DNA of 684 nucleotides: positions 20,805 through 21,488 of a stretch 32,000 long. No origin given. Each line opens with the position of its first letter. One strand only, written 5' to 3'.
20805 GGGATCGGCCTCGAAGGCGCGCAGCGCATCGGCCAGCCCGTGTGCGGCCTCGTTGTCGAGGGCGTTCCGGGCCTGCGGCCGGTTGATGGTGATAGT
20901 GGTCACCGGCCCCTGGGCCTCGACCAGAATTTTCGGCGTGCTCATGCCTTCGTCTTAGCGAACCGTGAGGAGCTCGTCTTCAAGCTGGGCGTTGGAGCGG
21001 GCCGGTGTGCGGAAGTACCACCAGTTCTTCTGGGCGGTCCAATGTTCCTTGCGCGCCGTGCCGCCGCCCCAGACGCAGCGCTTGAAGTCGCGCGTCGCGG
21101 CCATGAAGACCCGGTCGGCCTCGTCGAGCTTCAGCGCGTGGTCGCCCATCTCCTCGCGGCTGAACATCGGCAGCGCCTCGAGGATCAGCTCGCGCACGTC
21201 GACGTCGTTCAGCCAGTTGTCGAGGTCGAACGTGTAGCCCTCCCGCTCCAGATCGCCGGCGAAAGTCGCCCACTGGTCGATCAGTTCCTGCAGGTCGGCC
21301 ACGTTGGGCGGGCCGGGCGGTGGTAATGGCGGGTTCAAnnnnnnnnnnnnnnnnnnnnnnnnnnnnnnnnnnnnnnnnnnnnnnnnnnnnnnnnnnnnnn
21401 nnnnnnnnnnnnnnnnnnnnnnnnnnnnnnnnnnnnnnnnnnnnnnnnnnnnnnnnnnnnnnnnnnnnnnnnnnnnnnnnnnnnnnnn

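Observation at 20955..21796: Translationally coupled pair: exported/membrane-anchored basic protein with a KHGxEFG...TFFKP domain plus an acidic cytoplasmic partner (candidate nuclease/toxin and inhibitor)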

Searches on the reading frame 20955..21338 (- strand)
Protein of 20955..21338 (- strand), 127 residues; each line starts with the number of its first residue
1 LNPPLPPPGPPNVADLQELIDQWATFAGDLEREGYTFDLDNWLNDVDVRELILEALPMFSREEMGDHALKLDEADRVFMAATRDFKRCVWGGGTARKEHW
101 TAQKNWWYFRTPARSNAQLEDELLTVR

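Call 3: search_protein_families(library=pfam, proteins=[window:20955-21338:-], max_evalue=10)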
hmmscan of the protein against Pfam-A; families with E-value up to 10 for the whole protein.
window:20955-21338:- (127 aa): 0 families

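Call 4: search_protein_families(library=ncbifam, proteins=[window:20955-21338:-], max_evalue=10)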
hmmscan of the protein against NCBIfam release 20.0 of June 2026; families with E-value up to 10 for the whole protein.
window:20955-21338:- (127 aa): 0 families

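Call 6: search_solved_structures(query=window:20955-21338:-, max_evalue=10, show_alignments=3)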
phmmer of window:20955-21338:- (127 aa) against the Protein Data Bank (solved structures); distinct sequences matched with E-value up to 10: 4.
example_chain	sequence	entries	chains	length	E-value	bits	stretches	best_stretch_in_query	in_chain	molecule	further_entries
4ya6_A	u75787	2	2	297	0.76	13.2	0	47-91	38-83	C alpha-dehydrogenase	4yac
2p97_A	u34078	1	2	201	0.93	12.9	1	13-78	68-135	Hypothetical protein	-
5oj7_A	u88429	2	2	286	1.5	12.3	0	2-22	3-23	NAD-dependent protein deacylase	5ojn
2rvj_A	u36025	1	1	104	1.9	11.9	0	64-87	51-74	Epithelial splicing regulatory protein 1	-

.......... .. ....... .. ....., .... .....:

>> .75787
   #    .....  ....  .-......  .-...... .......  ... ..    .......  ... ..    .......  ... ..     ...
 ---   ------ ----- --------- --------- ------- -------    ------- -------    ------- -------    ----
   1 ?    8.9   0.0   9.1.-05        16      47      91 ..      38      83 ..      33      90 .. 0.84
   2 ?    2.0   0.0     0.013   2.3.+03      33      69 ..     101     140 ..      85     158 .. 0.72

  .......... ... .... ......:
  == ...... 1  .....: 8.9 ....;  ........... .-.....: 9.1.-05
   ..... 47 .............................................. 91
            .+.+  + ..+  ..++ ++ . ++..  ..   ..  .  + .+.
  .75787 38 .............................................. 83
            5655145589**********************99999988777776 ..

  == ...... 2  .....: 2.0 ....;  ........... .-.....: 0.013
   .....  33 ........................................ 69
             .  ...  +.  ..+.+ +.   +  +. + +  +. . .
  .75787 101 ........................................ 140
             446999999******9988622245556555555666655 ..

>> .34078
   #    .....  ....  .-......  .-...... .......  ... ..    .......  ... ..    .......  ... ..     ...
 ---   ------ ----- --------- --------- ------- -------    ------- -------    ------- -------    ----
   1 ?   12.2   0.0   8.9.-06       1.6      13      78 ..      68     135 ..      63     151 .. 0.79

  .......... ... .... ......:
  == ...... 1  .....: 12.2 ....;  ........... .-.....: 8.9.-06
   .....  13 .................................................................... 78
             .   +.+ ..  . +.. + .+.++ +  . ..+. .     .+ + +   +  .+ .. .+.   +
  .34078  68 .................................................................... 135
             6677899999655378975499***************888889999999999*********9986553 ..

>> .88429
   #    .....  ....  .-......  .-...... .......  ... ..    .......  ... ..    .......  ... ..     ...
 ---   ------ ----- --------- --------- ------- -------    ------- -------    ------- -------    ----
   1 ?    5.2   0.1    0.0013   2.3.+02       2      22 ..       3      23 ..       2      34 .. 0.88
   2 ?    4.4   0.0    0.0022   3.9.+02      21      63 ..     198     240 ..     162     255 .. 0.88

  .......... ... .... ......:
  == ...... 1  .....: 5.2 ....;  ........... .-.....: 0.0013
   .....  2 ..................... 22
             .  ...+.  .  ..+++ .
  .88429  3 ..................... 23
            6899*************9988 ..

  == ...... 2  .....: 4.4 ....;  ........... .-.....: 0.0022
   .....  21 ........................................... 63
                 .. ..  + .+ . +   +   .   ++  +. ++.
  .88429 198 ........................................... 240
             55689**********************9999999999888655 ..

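Call 9: find_homologous_proteins(query=window:20955-21338:-)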
Query window:20955-21338:- (127 aa): 324 proteins with E <= 0.001 among 345 candidates; the best 120 are listed.
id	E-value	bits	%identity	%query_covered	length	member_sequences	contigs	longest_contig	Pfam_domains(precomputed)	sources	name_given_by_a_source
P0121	2.4e-74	266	91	100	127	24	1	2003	-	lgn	-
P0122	1.1e-73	264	91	100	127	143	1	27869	-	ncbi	-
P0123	2.9e-73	262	91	91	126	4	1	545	-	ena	-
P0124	3.6e-72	259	91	91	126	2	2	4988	-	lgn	-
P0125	4.7e-71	255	89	91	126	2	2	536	-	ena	-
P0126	6.6e-71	255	89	91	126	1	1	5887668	-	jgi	jgi:hypothetical protein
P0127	8.0e-71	255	90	91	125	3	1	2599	-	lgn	-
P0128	2.3e-70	253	88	91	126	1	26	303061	-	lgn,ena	-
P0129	2.6e-70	253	88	91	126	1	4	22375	-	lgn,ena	-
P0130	3.1e-70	253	88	91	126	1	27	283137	-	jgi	-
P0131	3.8e-70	252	88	91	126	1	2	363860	-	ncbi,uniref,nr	ncbi:MAG: hypothetical protein EPO10_02870 [Reyranella sp.]|uniref:hypothetical protein n=1 Tax=Reyr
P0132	4.2e-70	252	87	91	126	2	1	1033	-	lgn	-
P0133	5.6e-70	252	88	91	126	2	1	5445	-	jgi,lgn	-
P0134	8.0e-70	251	87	91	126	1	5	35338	-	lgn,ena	-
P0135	8.8e-70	251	87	91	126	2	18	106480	-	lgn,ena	-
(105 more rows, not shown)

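Call 21: predict_structure(alignment_id=A2)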
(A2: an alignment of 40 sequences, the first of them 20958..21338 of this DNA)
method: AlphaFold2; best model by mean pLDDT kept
length: 127 residues; sequences in the alignment: 40
mean_pLDDT: 51.3   pTM: 0.46
mean pLDDT of the five models: 51.3, 50.2, 49.5, 48.0, 47.3
residues with pLDDT >= 90: 0; 70-90: 2; 50-70: 66; < 50: 59
segments of 3 or more residues with pLDDT < 50: 1-10, 83-98, 100-127
pLDDT, mean of each block of 10 residues (from residue 1): 40 62 67 52 56 60 64 65 40 43 40 38 36
secondary structure, 60 per line:
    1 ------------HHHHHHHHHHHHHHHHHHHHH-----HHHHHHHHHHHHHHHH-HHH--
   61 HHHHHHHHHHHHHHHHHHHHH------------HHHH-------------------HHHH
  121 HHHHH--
elements in order: H13-33 H39-54 H61-81 H94-97 H117-125

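Call 31: search_solved_structures(query=A4, max_evalue=10, show_alignments=2)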
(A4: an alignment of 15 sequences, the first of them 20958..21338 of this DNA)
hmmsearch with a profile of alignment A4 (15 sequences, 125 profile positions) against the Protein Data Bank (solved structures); distinct sequences matched with E-value up to 10: 0.

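Call 33: search_protein_families(library=pfam, alignment_id=A4, max_evalue=10)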
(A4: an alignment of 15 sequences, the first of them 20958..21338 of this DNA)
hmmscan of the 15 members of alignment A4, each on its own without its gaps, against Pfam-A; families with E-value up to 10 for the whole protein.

A. member 1, window:20958-21338:- (127 aa): 0 families

B. families by the number of members that match (of 15 scanned): 7 families
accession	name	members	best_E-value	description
PF18811.7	DPPIV_rep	3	0.69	Dipeptidyl peptidase IV (DPP IV) low complexity region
PF21982.2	RecX_HTH1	1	0.075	RecX, first three-helix domain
PF03405.20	FA_desaturase_2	1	0.1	Fatty acid desaturase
PF22694.1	CtpB_N-like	1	0.21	Activating protease CtpB N-terminal domain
PF19939.4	DUF6401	1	0.35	Family of unknown function (DUF6401)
PF03475.19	YiiM_3-alpha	1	0.42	YiiM-like, 3-alpha helix domain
PF10279.14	Latarcin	1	0.78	Latarcin precursor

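Call 39: find_homologous_proteins(query=A4)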
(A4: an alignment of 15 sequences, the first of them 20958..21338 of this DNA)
Query A4 (15 sequences) (127 aa, profile of the alignment): 1137 proteins with E <= 0.001 among 8000 candidates; the best 120 are listed.
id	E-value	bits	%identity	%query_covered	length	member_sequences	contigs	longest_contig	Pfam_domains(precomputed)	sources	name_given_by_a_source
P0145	9.0e-54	198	88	91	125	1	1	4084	-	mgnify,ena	mgnify:CR=1 FL=1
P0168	1.9e-53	197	81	91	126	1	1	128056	-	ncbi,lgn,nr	ncbi:MAG: hypothetical protein PSV46_23615 [Reyranella sp.]|nr:hypothetical protein [Reyranella sp.]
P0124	2.3e-53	197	91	91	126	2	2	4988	-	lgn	-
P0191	2.5e-53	197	83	91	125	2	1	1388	-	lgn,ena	-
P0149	2.8e-53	197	86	91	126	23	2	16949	-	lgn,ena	-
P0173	3.3e-53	197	83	91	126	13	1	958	-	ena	-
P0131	4.6e-53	196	88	91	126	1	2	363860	-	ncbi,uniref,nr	ncbi:MAG: hypothetical protein EPO10_02870 [Reyranella sp.]|uniref:hypothetical protein n=1 Tax=Reyr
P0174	5.1e-53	196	83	91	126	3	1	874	-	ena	-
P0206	5.2e-53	196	82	91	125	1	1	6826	-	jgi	jgi:hypothetical protein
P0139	5.7e-53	196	87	91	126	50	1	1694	-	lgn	-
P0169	7.6e-53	195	83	91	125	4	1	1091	-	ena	-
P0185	8.1e-53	195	82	91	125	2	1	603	-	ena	-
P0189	8.9e-53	195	84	91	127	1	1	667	-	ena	-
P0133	1.1e-52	195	88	91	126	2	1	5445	-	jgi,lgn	-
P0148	1.3e-52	195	86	91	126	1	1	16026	-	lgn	-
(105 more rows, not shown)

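Call 67: find_related_loci(query=A4, collection=viral_contigs, flank=3000)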
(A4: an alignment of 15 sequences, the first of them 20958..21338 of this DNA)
Query A4 (127 aa) in viral_contigs; peptide patterns used: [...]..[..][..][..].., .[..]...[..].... (x = any residue, [..] = any of these).
119 stretches matched a pattern, but none encodes a relative of the query by tblastn (E <= 1e-3).

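Call 72: fold_search(model_id=the predicted structure, library=pdb)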
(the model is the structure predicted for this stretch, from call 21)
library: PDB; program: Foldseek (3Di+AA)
matches with E <= 10: 164; with E <= 0.001: 0
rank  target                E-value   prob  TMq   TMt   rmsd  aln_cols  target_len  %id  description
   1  6u5b_g                2.2e-01  0.60  0.38  0.20  14.2       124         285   11  CryoEM Structure of Pyocin R2 - precontracted - baseplate (released 2020-04-15)
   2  1pc2_MODEL_1_A        1.2e+00  0.16  0.26  0.22  12.4        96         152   19  Solution structure of human mitochondria fission protein Fis1 (released 2003-12-09)
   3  5jxd                  1.5e+00  0.16  0.24  0.18   6.4        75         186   21  Crystal structure of murine Tnfaip8 C165S mutant (released 2017-06-28)
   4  2cpt_MODEL_1_A        1.5e+00  0.13  0.31  0.33  17.0       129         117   12  Solution structure of MIT domain from human SKD1 (released 2005-11-19)
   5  6jrp_A                1.8e+00  0.13  0.24  0.37  13.5        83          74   12  Crystal structure of CIC-HMG-ETV5-DNA complex (released 2019-07-31)
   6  4hwd_B                2.2e+00  0.28  0.32  0.43   5.2        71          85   17  Crystal structure of ATBAG2 (released 2013-05-29)
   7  3rf1_B                2.4e+00  0.41  0.38  0.19   3.7        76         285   18  The crystal structure of glycyl-tRNA synthetase subunit alpha from Campylobacter jejuni subsp. jejuni NCTC 11168 (released 2011-04-20)
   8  3rf1_A                2.5e+00  0.41  0.38  0.18   3.6        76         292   18  The crystal structure of glycyl-tRNA synthetase subunit alpha from Campylobacter jejuni subsp. jejuni NCTC 11168 (released 2011-04-20)
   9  3h3m_B                2.5e+00  0.18  0.30  0.40   5.1        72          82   17  Crystal structure of flagellar protein FliT from Bordetella bronchiseptica (released 2009-04-28)
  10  3lof_F                2.6e+00  0.15  0.25  0.35   9.5        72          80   14  C-terminal domain of human heat shock 70kDa protein 1B. (released 2010-02-16)
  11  9k7x_D                2.8e+00  0.47  0.38  0.51   3.0        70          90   18  Crystal structure of designed calcium-induced homotrimer C3-Ca1-DN*3-20 (released 2025-10-29)
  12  1m62_MODEL_1_A        3.1e+00  0.28  0.37  0.49   7.5        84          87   13  Solution structure of the BAG domain from BAG4/SODD (released 2002-07-24)
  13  9drv_D                3.1e+00  0.21  0.30  0.14   4.7        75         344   12  Crystal structure of M. tuberculosis PheRS-tRNA complex bound to inhibitor D-004 (released 2025-02-12)
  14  5aiz                  3.1e+00  0.11  0.25  0.28   8.0        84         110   17  The PIAS-like coactivator Zmiz1 is a direct and selective cofactor of Notch1 in T-cell development and leukemia (released 2015-10-28)
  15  9k7x_B                3.3e+00  0.41  0.38  0.51   3.3        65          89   17  Crystal structure of designed calcium-induced homotrimer C3-Ca1-DN*3-20 (released 2025-10-29)
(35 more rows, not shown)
